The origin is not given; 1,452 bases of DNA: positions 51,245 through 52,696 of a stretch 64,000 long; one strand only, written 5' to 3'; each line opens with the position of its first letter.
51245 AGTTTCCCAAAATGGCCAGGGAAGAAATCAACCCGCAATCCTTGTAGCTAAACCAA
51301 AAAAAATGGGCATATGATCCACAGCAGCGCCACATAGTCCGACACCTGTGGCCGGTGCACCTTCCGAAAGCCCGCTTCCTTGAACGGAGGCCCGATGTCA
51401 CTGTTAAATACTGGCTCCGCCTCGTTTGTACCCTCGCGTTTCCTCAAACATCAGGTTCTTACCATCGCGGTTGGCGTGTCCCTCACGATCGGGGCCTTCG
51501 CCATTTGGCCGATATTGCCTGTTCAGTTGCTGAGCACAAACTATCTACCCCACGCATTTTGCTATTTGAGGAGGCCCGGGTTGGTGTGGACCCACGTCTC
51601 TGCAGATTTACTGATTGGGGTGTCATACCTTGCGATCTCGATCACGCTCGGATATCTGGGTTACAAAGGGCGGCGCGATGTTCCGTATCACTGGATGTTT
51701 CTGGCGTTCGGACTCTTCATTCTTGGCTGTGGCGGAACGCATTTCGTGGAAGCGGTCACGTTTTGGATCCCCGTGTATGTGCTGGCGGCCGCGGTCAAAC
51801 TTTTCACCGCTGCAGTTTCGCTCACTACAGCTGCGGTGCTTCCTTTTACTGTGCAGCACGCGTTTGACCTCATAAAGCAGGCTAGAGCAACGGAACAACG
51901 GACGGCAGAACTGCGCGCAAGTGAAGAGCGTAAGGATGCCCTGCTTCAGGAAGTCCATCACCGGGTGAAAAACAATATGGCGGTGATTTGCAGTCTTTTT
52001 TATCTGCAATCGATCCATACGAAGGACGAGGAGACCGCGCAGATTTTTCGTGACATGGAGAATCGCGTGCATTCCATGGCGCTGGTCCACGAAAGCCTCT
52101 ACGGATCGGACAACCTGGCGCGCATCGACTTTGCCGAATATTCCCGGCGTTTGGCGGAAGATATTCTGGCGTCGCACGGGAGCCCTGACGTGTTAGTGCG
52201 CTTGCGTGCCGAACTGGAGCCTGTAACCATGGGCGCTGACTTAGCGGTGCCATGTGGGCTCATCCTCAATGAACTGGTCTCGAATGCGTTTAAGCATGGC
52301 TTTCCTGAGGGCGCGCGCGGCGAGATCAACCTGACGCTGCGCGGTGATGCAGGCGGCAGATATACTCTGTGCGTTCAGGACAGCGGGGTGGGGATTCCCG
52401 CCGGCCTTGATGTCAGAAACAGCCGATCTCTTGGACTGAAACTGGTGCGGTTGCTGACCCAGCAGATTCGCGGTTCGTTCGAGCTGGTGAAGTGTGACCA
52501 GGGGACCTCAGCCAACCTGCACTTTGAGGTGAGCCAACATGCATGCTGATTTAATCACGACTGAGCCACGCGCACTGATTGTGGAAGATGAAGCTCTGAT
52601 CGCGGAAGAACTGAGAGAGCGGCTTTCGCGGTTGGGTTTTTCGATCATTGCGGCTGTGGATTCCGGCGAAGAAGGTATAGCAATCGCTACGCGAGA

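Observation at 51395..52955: Histidine kinase with a plant-type ethylene-binding-domain-like membrane sensor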

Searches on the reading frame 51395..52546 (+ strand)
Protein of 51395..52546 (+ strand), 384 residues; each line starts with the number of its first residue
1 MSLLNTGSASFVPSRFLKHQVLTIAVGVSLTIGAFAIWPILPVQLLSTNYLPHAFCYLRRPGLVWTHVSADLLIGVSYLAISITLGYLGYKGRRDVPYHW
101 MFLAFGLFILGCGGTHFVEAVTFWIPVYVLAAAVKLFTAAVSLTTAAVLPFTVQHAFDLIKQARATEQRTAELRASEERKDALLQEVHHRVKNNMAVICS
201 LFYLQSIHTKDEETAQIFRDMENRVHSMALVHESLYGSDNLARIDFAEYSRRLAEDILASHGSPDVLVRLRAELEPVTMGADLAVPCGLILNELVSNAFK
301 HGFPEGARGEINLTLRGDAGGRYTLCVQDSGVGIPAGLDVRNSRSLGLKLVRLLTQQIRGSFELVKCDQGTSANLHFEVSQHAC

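Call 3: search_protein_families(library=pfam, proteins=[window:51395-52546:+], max_evalue=1)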
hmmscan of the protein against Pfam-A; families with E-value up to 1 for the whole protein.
window:51395-52546:+ (384 aa): 8 families
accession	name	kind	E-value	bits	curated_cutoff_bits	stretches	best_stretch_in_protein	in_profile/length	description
PF25487.1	ETR1_N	-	3.2e-28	98.3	27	1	63-157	2-95/97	Ethylene receptor 1-like, N-terminal domain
PF07568.18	HisKA_2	-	6.3e-26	90.7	22.3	1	186-260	1-75/76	Histidine kinase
PF02518.31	HATPase_c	-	2e-09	38.3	26.4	1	289-378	8-108/111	Histidine kinase-, DNA gyrase B-, and HSP90-like ATPase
PF07536.20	HWE_HK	-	1.7e-07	32.3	22.8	1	186-239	1-52/83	HWE histidine kinase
PF13581.12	HATPase_c_2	-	2e-06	28.2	27.4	1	275-351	20-105/127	Histidine kinase-like ATPase domain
PF15103.11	G0-G1_switch_2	-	0.17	12.8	27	1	126-194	25-89/105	G0/G1 switch protein 2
PF07690.21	MFS_1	-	0.17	11.2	33.4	1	27-149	5-110/347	Major Facilitator Superfamily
PF16722.10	SAPIS-gp6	-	0.3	12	27.4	1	166-202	10-46/72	Pathogenicity island protein gp6 in Staphylococcus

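Call 4: search_protein_families(library=ncbifam, proteins=[window:51395-52546:+], max_evalue=1)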
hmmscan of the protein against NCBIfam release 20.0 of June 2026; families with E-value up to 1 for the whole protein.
window:51395-52546:+ (384 aa): 10 families
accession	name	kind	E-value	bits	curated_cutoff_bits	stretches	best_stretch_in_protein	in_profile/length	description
NF051872.1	HisKinPhyk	equivalog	6e-33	114.2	750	1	161-377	324-536/537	sensor histidine kinase PhyK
NF052306.1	BluLightHisKinLov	equivalog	3.6e-16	59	450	1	164-377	135-332/334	blue-light-activated histidine kinase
NF010077.0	PRK13559.1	subfamily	8.6e-16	57.8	361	1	171-381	161-361/364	hypothetical protein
NF008184.0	PRK10935.1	equivalog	0.00016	20.5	553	1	264-381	449-561/565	nitrate/nitrite two-component system sensor histidine kinase NarQ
NF041880.1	EPS_EpsF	equivalog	0.00071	18.2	900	1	170-337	264-435/492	response regulator EpsF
NF047405.1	SensHisKinSapS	equivalog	0.0016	17.9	550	1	287-336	228-273/341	two-component system sensor histidine kinase SapS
TIGR01925.2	spIIAB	equivalog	0.0083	16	135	1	290-335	41-85/137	anti-sigma F factor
NF047874.1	MASE3_PAS_HK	subfamily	0.013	14.3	560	1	289-336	523-565/655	MASE3 domain-containing sensor histidine kinase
NF008302.0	PRK11091.1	equivalog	0.038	12.1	838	1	290-336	402-444/779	aerobic respiration two-component sensor histidine kinase ArcB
TIGR01052.1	top6b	equivalog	0.14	10.5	380.7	1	290-336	32-78/488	DNA topoisomerase VI subunit B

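Call 6: find_homologous_proteins(query=window:51395-52546:+, max_evalue=0.00001)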
Query window:51395-52546:+ (384 aa): 3021 proteins with E <= 0.00001 among 8000 candidates; the best 120 are listed.
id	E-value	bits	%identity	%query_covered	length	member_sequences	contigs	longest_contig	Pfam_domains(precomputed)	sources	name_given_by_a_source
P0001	7.8e-236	800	92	100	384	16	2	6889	PF13581.13,PF02518.32,PF07536.21,PF25487.2,PF07568.19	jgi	-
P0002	7.2e-218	741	86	98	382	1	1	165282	PF13581.13,PF02518.32,PF07536.21,PF25487.2,PF07568.19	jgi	jgi:two-component sensor histidine kinase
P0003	6.6e-217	738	86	98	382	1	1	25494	PF13581.13,PF02518.32,PF07536.21,PF25487.2,PF07568.19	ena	-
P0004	1.1e-215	734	85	98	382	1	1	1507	PF13581.13,PF02518.32,PF07536.21,PF25487.2,PF07568.19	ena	-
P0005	2.7e-215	733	85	100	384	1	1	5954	PF13581.13,PF02518.32,PF07536.21,PF25487.2,PF07568.19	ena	-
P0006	1.5e-214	730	85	98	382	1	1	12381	PF02518.32,PF07536.21,PF25487.2,PF07568.19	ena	-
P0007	2.9e-214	729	85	98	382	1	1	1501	PF13581.13,PF02518.32,PF07536.21,PF25487.2,PF07568.19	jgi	-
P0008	1.2e-213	727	85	97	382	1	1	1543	PF13581.13,PF02518.32,PF07536.21,PF25487.2,PF07568.19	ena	-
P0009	2.1e-211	720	84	97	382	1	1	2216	PF02518.32,PF07536.21,PF25487.2,PF07568.19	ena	-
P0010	2.8e-207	706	82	100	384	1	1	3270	PF13581.13,PF02518.32,PF07536.21,PF25487.2,PF07568.19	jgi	jgi:two-component sensor histidine kinase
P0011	5.6e-206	702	84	96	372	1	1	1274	PF13581.13,PF02518.32,PF07536.21,PF25487.2,PF07568.19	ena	-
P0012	7.1e-206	702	81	100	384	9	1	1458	PF02518.32,PF07536.21,PF25487.2,PF07568.19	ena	-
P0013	8.7e-206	701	81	98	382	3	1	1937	PF02518.32,PF07536.21,PF25487.2,PF07568.19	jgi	-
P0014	1.3e-204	697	80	100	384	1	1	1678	PF13581.13,PF02518.32,PF07536.21,PF25487.2,PF07568.19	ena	-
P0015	3.5e-203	693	79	100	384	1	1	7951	PF13581.13,PF02518.32,PF07536.21,PF25487.2,PF07568.19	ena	-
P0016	9.6e-203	691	79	97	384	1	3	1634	PF13581.13,PF02518.32,PF07536.21,PF25487.2,PF07568.19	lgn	-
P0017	1.0e-202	691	80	100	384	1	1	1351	PF13581.13,PF02518.32,PF07536.21,PF25487.2,PF07568.19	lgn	-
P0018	1.2e-202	691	80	100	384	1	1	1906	PF13581.13,PF02518.32,PF07536.21,PF25487.2,PF07568.19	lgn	-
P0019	5.2e-202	689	79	100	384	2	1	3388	PF13581.13,PF02518.32,PF07536.21,PF25487.2,PF07568.19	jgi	jgi:two-component sensor histidine kinase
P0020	6.2e-202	689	79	100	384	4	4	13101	PF02518.32,PF07536.21,PF25487.2,PF07568.19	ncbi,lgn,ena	-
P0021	1.1e-201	688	79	100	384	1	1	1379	PF13581.13,PF02518.32,PF07536.21,PF25487.2,PF07568.19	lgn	-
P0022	1.8e-201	687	79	100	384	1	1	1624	PF02518.32,PF07536.21,PF25487.2,PF07568.19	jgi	-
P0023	4.2e-201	686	79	100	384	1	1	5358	PF13581.13,PF02518.32,PF07536.21,PF25487.2,PF07568.19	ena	-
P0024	5.1e-201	686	78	100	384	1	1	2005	PF13581.13,PF02518.32,PF07536.21,PF25487.2,PF07568.19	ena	-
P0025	3.0e-200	683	79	97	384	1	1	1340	PF13581.13,PF02518.32,PF07536.21,PF25487.2,PF07568.19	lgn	-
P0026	2.0e-199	680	78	100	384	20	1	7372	PF13581.13,PF02518.32,PF07536.21,PF25487.2,PF07568.19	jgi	jgi:two-component sensor histidine kinase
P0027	2.7e-199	680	79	100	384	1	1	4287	PF13581.13,PF02518.32,PF07536.21,PF25487.2,PF07568.19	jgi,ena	-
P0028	2.8e-199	680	79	100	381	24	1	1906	PF13581.13,PF02518.32,PF07536.21,PF25487.2,PF07568.19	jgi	jgi:two-component sensor histidine kinase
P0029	8.7e-199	678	78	100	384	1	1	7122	PF13581.13,PF02518.32,PF07536.21,PF25487.2,PF07568.19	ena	-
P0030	1.5e-198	677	78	100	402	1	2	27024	PF13581.13,PF02518.32,PF07536.21,PF25487.2,PF07568.19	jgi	jgi:two-component sensor histidine kinase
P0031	3.5e-198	676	94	84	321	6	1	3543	PF13581.13,PF02518.32,PF07536.21,PF25487.2,PF07568.19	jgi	-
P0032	4.3e-198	676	78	100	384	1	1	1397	PF13581.13,PF02518.32,PF07536.21,PF25487.2,PF07568.19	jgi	-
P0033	5.0e-198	676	79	100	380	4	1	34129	PF13581.13,PF02518.32,PF07536.21,PF25487.2,PF07568.19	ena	-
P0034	8.8e-198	675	78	100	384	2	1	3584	PF02518.32,PF07536.21,PF25487.2,PF07568.19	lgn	-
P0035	1.0e-197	675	78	100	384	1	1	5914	PF13581.13,PF02518.32,PF07536.21,PF25487.2,PF07568.19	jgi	-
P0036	3.3e-197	673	77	100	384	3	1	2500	PF13581.13,PF02518.32,PF07536.21,PF25487.2,PF07568.19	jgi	jgi:two-component sensor histidine kinase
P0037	2.1e-196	670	78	100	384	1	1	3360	PF13581.13,PF02518.32,PF07536.21,PF25487.2,PF07568.19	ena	-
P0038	2.1e-196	670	77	100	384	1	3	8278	PF13581.13,PF02518.32,PF07536.21,PF25487.2,PF07568.19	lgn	-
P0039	2.5e-196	670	78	100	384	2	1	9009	PF13581.13,PF02518.32,PF07536.21,PF25487.2,PF07568.19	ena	-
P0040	4.2e-196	669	79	100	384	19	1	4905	PF13581.13,PF02518.32,PF07536.21,PF25487.2,PF07568.19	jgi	jgi:two-component sensor histidine kinase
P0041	7.6e-196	669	78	100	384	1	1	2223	PF13581.13,PF02518.32,PF07536.21,PF25487.2,PF07568.19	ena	-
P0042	4.2e-195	666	77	100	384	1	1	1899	PF13581.13,PF02518.32,PF07536.21,PF25487.2,PF07568.19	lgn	-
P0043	1.5e-193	661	77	100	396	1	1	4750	PF02518.32,PF07536.21,PF25487.2,PF07568.19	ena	-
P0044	1.5e-192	658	75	100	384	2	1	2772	PF02518.32,PF07536.21,PF25487.2,PF07568.19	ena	-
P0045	9.4e-192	655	76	100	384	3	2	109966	PF13581.13,PF02518.32,PF07536.21,PF25487.2,PF07568.19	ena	-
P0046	9.6e-192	655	76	100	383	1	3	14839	PF13581.13,PF02518.32,PF07536.21,PF25487.2,PF07568.19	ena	-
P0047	1.0e-191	655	77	100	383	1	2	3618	PF13581.13,PF02518.32,PF07536.21,PF25487.2,PF07568.19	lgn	-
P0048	2.4e-191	654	77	97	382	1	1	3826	PF13581.13,PF02518.32,PF07536.21,PF25487.2,PF07568.19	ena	-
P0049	5.6e-191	653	77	97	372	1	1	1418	PF13581.13,PF02518.32,PF07536.21,PF25487.2,PF07568.19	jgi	jgi:two-component sensor histidine kinase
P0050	5.9e-190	649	75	100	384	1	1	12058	PF02518.32,PF07536.21,PF25487.2,PF07568.19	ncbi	-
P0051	4.4e-189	646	75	100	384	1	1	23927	PF13581.13,PF02518.32,PF07536.21,PF25487.2,PF07568.19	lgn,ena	-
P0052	5.9e-188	643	75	100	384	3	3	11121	PF13581.13,PF02518.32,PF07536.21,PF25487.2,PF07568.19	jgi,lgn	jgi:two-component sensor histidine kinase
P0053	6.0e-188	643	75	100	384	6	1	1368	PF13581.13,PF02518.32,PF07536.21,PF25487.2,PF07568.19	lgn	-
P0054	1.8e-187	641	75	100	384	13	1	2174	PF13581.13,PF02518.32,PF07536.21,PF25487.2,PF07568.19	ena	-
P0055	5.8e-183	626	73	100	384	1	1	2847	PF13581.13,PF02518.32,PF07536.21,PF25487.2,PF07568.19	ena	-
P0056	1.7e-182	625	71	100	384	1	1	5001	PF13581.13,PF02518.32,PF07536.21,PF25487.2,PF07568.19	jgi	jgi:two-component sensor histidine kinase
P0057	4.3e-181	620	72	100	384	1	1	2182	PF13581.13,PF02518.32,PF07536.21,PF25487.2,PF07568.19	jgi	jgi:two-component sensor histidine kinase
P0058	1.0e-180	619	71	100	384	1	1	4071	PF13581.13,PF02518.32,PF07536.21,PF25487.2,PF07568.19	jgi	jgi:two-component sensor histidine kinase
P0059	1.8e-180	618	71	100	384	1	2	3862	PF13581.13,PF02518.32,PF07536.21,PF25487.2,PF07568.19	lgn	-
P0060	3.6e-180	617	70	100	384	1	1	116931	PF13581.13,PF02518.32,PF07536.21,PF25487.2,PF07568.19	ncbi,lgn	ncbi:MAG: sensor histidine kinase [Terriglobales bacterium]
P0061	5.6e-180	616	71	100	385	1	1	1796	PF13581.13,PF02518.32,PF07536.21,PF25487.2,PF07568.19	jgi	jgi:two-component sensor histidine kinase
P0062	6.2e-180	616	71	100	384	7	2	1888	PF13581.13,PF02518.32,PF07536.21,PF25487.2,PF07568.19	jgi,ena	-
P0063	3.1e-178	611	72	99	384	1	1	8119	PF13581.13,PF02518.32,PF07536.21,PF25487.2,PF07568.19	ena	-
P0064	3.3e-178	611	70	100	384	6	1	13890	PF13581.13,PF02518.32,PF07536.21,PF25487.2,PF07568.19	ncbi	ncbi:MAG TPA: sensor histidine kinase [Terriglobales bacterium]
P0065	5.0e-178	610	70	100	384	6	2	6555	PF13581.13,PF02518.32,PF07536.21,PF25487.2,PF07568.19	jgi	jgi:two-component sensor histidine kinase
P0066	5.2e-178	610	70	100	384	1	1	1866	PF13581.13,PF02518.32,PF07536.21,PF25487.2,PF07568.19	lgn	-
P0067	5.9e-178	610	72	97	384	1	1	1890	PF13581.13,PF02518.32,PF07536.21,PF25487.2,PF07568.19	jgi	jgi:two-component sensor histidine kinase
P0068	8.2e-178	609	71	100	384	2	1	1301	PF13581.13,PF02518.32,PF07536.21,PF25487.2,PF07568.19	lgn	-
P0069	1.5e-177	608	71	100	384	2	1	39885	PF13581.13,PF02518.32,PF07536.21,PF25487.2,PF07568.19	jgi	jgi:two-component sensor histidine kinase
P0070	5.3e-177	607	69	100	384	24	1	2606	PF13581.13,PF02518.32,PF07536.21,PF25487.2,PF07568.19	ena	-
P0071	9.4e-177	606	70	100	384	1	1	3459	PF13581.13,PF02518.32,PF07536.21,PF25487.2,PF07568.19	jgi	jgi:two-component sensor histidine kinase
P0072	1.3e-176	605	69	100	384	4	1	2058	PF13581.13,PF02518.32,PF07536.21,PF25487.2,PF07568.19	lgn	-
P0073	1.7e-176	605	70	100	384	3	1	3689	PF13581.13,PF02518.32,PF07536.21,PF25487.2,PF07568.19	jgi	jgi:two-component sensor histidine kinase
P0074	4.8e-176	603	70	100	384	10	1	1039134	PF13581.13,PF02518.32,PF07536.21,PF25487.2,PF07568.19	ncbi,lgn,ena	-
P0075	2.0e-175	601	69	100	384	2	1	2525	PF13581.13,PF02518.32,PF07536.21,PF25487.2,PF07568.19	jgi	jgi:two-component sensor histidine kinase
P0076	2.7e-175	601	70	100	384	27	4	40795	PF13581.13,PF02518.32,PF07536.21,PF25487.2,PF07568.19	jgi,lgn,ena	jgi:two-component sensor histidine kinase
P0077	4.8e-175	600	72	97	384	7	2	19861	PF13581.13,PF02518.32,PF07536.21,PF25487.2,PF07568.19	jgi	jgi:two-component sensor histidine kinase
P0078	4.9e-175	600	69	99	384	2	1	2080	PF13581.13,PF02518.32,PF07536.21,PF25487.2,PF07568.19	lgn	-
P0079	5.8e-175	600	69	100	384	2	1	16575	PF13581.13,PF02518.32,PF07536.21,PF25487.2,PF07568.19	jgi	jgi:two-component sensor histidine kinase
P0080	7.9e-175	599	69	100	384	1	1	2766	PF13581.13,PF02518.32,PF07536.21,PF25487.2,PF07568.19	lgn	-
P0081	8.8e-175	599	71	95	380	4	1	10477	PF13581.13,PF02518.32,PF07536.21,PF25487.2,PF07568.19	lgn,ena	-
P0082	1.2e-174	599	70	97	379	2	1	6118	PF13581.13,PF02518.32,PF07536.21,PF25487.2,PF07568.19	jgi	jgi:two-component sensor histidine kinase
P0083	1.4e-174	599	69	100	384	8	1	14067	PF13581.13,PF02518.32,PF07536.21,PF25487.2,PF07568.19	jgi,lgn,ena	-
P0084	2.4e-174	598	69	100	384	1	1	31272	PF13581.13,PF02518.32,PF07536.21,PF25487.2,PF07568.19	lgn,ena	-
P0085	4.9e-174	597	68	100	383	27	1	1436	PF02518.32,PF07536.21,PF25487.2,PF07568.19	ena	-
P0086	6.0e-174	597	69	100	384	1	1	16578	PF13581.13,PF02518.32,PF07536.21,PF25487.2,PF07568.19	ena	-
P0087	6.5e-174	596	70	100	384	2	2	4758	PF13581.13,PF02518.32,PF07536.21,PF25487.2,PF07568.19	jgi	jgi:two-component sensor histidine kinase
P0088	1.0e-173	596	69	100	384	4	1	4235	PF13581.13,PF02518.32,PF07536.21,PF25487.2,PF07568.19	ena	-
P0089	1.1e-173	596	68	100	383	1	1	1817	PF02518.32,PF07536.21,PF25487.2,PF07568.19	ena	-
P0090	2.1e-173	595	69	97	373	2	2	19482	PF13581.13,PF02518.32,PF07536.21,PF25487.2,PF07568.19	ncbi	ncbi:MAG: sensor histidine kinase [Candidatus Sulfotelmatobacter sp.]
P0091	2.4e-173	595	70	97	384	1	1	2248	PF13581.13,PF02518.32,PF07536.21,PF25487.2,PF07568.19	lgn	-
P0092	3.1e-173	594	69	100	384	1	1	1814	PF13581.13,PF02518.32,PF07536.21,PF25487.2,PF07568.19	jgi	-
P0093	3.7e-173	594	69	100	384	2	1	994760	PF13581.13,PF02518.32,PF07536.21,PF25487.2,PF07568.19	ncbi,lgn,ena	-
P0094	4.6e-173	594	69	100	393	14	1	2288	PF13581.13,PF02518.32,PF07536.21,PF25487.2,PF07568.19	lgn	-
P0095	8.6e-173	593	69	100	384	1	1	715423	PF02518.32,PF07536.21,PF25487.2,PF07568.19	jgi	jgi:two-component sensor histidine kinase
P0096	9.6e-173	593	71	96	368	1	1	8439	PF13581.13,PF02518.32,PF07536.21,PF25487.2,PF07568.19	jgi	jgi:two-component sensor histidine kinase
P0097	1.9e-172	592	70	97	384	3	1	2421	PF13581.13,PF02518.32,PF07536.21,PF25487.2,PF07568.19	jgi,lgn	jgi:two-component sensor histidine kinase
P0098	2.7e-172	591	67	100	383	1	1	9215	PF02518.32,PF07536.21,PF25487.2,PF07568.19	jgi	-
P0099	3.2e-172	591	68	100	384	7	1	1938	PF13581.13,PF02518.32,PF07536.21,PF25487.2,PF07568.19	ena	-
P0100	3.8e-172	591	70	97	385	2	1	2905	PF13581.13,PF02518.32,PF07536.21,PF25487.2,PF07568.19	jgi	jgi:two-component sensor histidine kinase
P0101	4.0e-172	591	68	100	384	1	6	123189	PF13581.13,PF02518.32,PF07536.21,PF25487.2,PF07568.19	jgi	jgi:two-component sensor histidine kinase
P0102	5.2e-172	590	69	97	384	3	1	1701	PF13581.13,PF02518.32,PF07536.21,PF25487.2,PF07568.19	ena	-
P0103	1.7e-171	588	71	97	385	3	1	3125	PF13581.13,PF02518.32,PF07536.21,PF25487.2,PF07568.19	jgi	jgi:two-component sensor histidine kinase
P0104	1.8e-171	588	70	97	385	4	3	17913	PF13581.13,PF02518.32,PF07536.21,PF25487.2,PF07568.19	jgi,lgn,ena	jgi:two-component sensor histidine kinase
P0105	3.1e-171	588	70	97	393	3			PF13581.13,PF02518.32,PF07536.21,PF25487.2,PF07568.19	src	-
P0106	5.0e-171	587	69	100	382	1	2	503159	PF13581.13,PF02518.32,PF07536.21,PF25487.2,PF07568.19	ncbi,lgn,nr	ncbi:MAG TPA: sensor histidine kinase [Candidatus Dormibacteraeota bacterium]|nr:sensor histidine ki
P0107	6.2e-171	587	67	100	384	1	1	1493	PF13581.13,PF02518.32,PF07536.21,PF25487.2,PF07568.19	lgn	-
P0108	6.8e-171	586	68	100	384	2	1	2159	PF13581.13,PF02518.32,PF07536.21,PF25487.2,PF07568.19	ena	-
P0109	1.2e-170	586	71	95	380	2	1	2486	PF13581.13,PF02518.32,PF07536.21,PF25487.2,PF07568.19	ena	-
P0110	1.3e-170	586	67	100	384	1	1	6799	PF13581.13,PF02518.32,PF07536.21,PF25487.2,PF07568.19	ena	-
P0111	1.8e-170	585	67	100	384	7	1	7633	PF13581.13,PF02518.32,PF07536.21,PF25487.2,PF07568.19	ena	-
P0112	4.2e-170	584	68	100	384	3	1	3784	PF13581.13,PF02518.32,PF07536.21,PF25487.2,PF07568.19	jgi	jgi:two-component sensor histidine kinase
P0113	6.8e-170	583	67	100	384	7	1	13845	PF13581.13,PF02518.32,PF07536.21,PF25487.2,PF07568.19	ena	-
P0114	1.1e-169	582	69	97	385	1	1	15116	PF13581.13,PF02518.32,PF07536.21,PF25487.2,PF07568.19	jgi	jgi:two-component sensor histidine kinase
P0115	1.2e-169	582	68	99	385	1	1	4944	PF13581.13,PF02518.32,PF07536.21,PF25487.2,PF07568.19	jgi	jgi:two-component sensor histidine kinase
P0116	1.5e-169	582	67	100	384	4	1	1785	PF13581.13,PF02518.32,PF07536.21,PF25487.2,PF07568.19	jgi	jgi:two-component sensor histidine kinase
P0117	3.3e-169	581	69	97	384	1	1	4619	PF13581.13,PF02518.32,PF07536.21,PF25487.2,PF07568.19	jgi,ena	-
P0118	3.5e-169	581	69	97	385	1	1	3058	PF13581.13,PF02518.32,PF07536.21,PF25487.2,PF07568.19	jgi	jgi:two-component sensor histidine kinase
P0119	5.5e-169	580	67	100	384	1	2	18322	PF13581.13,PF02518.32,PF07536.21,PF25487.2,PF07568.19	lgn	-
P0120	6.0e-169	580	68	98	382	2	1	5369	PF13581.13,PF02518.32,PF07536.21,PF25487.2,PF07568.19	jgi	jgi:two-component sensor histidine kinase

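Call 7: search_solved_structures(query=window:51395-52546:+, max_evalue=0.01, show_alignments=2)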
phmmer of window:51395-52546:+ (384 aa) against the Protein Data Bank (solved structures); distinct sequences matched with E-value up to 0.01: 4.
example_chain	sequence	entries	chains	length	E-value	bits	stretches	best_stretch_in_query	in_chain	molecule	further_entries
4r39_A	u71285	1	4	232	1.3e-18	70.5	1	180-382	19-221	Blue-light-activated histidine kinase 2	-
4r3a_A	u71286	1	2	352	4.5e-18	68.8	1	180-382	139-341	Blue-light-activated histidine kinase 2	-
5epv_A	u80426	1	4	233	0.00045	22.7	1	167-315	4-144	Blue-light-activated histidine kinase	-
6ph4_A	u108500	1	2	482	0.0037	19.7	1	170-315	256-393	Blue-light-activated histidine kinase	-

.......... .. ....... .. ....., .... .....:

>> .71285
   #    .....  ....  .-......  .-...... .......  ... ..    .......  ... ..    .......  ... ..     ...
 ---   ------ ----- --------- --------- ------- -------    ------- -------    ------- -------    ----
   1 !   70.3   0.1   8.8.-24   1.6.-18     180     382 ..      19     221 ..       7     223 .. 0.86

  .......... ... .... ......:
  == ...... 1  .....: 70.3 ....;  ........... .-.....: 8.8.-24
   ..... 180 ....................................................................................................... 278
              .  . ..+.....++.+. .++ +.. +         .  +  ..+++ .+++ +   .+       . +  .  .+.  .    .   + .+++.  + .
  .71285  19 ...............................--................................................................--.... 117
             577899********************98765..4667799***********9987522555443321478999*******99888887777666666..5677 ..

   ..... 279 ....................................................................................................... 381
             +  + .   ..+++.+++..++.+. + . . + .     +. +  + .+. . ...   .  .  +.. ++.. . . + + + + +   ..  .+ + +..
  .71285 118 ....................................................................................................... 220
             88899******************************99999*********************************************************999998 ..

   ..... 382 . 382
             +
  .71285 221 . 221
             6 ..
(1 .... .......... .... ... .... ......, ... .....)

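Call 20: find_encoding_contigs(protein=window:51395-52546:+, flank=10000, max_places=4)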
Protein window:51395-52546:+ (384 aa): no gene with exactly this product is on record in the collection.
